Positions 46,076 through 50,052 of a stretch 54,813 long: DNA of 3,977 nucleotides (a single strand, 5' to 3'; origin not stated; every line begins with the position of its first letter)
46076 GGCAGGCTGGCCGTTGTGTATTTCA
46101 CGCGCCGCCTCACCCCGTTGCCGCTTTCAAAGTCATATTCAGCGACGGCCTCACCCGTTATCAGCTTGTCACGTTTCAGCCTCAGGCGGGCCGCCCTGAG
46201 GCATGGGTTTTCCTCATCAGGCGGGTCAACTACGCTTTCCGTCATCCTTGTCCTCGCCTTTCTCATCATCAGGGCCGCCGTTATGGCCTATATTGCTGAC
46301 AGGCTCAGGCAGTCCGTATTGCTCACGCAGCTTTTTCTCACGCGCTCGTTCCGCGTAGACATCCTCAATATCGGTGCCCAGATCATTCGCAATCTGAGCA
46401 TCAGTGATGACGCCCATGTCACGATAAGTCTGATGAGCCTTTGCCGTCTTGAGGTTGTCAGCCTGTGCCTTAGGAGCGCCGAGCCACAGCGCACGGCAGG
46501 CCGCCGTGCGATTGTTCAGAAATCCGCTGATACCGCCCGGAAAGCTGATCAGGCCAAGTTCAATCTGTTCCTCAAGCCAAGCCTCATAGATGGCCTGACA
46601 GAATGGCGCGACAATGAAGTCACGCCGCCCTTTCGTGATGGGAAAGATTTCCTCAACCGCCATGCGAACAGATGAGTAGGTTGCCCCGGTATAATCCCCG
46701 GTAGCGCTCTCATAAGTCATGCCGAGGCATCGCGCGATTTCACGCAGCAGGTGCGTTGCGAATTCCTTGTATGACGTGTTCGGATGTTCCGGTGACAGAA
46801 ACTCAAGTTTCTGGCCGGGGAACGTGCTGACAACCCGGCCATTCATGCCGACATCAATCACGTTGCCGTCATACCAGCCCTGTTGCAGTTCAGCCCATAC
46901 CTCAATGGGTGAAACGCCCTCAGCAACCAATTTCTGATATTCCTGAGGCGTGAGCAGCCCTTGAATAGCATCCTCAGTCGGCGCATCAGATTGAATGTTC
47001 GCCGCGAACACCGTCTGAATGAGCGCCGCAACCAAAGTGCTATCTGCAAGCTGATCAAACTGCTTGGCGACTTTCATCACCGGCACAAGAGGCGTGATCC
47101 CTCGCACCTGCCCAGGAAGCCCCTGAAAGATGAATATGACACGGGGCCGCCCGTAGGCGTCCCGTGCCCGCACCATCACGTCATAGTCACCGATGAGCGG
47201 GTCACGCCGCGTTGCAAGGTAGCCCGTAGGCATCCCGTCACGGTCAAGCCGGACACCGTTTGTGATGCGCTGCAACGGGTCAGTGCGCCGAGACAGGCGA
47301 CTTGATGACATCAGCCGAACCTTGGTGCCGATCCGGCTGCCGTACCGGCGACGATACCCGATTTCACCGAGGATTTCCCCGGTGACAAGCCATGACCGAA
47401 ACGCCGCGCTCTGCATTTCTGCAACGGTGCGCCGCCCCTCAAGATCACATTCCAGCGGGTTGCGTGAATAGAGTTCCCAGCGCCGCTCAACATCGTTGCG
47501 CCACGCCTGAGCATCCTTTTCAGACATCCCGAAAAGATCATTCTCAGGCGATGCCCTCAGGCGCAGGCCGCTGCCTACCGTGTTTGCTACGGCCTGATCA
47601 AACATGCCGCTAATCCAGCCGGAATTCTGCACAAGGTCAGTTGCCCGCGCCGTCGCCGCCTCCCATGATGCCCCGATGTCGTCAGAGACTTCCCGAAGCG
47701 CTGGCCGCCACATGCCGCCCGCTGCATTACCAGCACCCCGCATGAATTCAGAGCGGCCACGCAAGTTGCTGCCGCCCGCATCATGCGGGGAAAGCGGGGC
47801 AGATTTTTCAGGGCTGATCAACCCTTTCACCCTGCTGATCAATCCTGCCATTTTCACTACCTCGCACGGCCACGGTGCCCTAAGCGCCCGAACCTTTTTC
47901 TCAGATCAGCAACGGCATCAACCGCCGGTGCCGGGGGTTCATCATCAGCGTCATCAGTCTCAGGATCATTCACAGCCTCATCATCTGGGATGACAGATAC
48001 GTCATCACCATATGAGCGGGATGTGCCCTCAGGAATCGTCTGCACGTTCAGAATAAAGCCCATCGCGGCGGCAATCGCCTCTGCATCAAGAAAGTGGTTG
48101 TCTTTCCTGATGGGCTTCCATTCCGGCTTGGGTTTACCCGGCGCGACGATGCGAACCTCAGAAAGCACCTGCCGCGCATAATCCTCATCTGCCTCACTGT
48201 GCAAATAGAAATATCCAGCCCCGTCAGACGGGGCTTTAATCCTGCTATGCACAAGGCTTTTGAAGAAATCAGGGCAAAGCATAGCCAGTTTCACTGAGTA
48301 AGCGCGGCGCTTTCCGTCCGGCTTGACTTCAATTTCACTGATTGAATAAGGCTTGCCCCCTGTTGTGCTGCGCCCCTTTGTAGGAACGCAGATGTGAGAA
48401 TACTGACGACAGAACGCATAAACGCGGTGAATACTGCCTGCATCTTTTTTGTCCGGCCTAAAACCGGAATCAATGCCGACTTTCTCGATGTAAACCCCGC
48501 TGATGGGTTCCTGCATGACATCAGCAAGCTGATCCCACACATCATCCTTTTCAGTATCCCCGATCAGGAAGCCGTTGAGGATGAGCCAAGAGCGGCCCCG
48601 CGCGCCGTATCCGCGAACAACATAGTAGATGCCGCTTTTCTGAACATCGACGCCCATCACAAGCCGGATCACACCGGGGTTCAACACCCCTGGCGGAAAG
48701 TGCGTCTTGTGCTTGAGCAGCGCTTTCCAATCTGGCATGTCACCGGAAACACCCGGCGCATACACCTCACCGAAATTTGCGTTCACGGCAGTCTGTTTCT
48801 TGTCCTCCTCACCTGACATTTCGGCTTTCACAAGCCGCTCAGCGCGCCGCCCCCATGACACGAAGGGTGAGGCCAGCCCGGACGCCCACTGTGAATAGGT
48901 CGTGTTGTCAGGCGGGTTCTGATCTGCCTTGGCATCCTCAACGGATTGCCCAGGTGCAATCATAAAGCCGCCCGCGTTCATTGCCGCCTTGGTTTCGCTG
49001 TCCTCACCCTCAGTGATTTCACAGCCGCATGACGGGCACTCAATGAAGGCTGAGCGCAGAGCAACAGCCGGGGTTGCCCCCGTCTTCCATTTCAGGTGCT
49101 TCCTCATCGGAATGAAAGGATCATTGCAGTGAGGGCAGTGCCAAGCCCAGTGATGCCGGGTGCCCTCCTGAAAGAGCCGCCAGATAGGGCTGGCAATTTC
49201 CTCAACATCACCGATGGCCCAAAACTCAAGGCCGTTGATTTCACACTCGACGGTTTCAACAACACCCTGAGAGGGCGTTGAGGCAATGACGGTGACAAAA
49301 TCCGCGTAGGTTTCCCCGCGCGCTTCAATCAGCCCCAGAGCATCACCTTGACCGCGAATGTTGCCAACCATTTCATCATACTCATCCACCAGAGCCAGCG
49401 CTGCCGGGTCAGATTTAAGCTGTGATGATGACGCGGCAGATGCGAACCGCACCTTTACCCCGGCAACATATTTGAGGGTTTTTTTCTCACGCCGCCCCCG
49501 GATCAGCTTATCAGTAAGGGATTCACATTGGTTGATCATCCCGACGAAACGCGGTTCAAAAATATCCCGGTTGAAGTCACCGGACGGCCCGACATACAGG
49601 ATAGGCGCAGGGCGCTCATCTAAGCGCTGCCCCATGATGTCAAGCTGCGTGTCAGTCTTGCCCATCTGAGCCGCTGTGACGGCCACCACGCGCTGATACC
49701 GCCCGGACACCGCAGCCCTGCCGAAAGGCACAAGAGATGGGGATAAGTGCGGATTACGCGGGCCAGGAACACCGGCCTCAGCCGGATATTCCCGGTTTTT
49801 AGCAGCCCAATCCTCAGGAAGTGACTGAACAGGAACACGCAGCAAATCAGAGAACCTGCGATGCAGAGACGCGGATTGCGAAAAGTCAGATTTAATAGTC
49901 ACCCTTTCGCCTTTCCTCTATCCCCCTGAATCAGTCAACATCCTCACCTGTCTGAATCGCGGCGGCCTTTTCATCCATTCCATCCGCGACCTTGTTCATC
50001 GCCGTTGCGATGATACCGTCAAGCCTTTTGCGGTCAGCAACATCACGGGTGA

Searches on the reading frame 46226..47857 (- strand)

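Call 35: search_protein_families(library=phrogs, proteins=[window:46226-47857:-], max_evalue=0.001)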
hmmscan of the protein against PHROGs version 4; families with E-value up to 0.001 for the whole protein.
window:46226-47857:- (543 aa): 3 families
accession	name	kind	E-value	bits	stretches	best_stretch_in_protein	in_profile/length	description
phrog_21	-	head and packaging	2e-99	335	1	5-538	9-525/1362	portal protein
phrog_537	-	head and packaging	6.7e-41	141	1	323-526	15-214/233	portal protein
phrog_3993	-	unknown function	6.7e-10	40.2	1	32-190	18-179/195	-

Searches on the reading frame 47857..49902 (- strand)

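Call 35: search_protein_families(library=phrogs, proteins=[window:47857-49902:-], max_evalue=0.001)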
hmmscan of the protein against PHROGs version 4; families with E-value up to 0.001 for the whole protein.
window:47857-49902:- (681 aa): 7 families
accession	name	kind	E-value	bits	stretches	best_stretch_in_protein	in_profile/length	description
phrog_15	-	head and packaging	1.1e-145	488.7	1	4-668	332-968/1330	terminase large subunit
phrog_15657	-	unknown function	3.1e-13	50.8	1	316-457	9-145/230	-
phrog_675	-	head and packaging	5.4e-10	39.2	1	65-178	51-165/576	terminase large subunit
phrog_16406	-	unknown function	1.2e-08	35.1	1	283-452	52-218/601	-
phrog_2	-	head and packaging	3.8e-08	33.6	1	37-631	251-607/807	terminase large subunit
phrog_3028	-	unknown function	4.1e-05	24.6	1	491-611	31-154/203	-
phrog_21311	-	head and packaging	6.9e-05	23.8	0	119-218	15-119/218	terminase large subunit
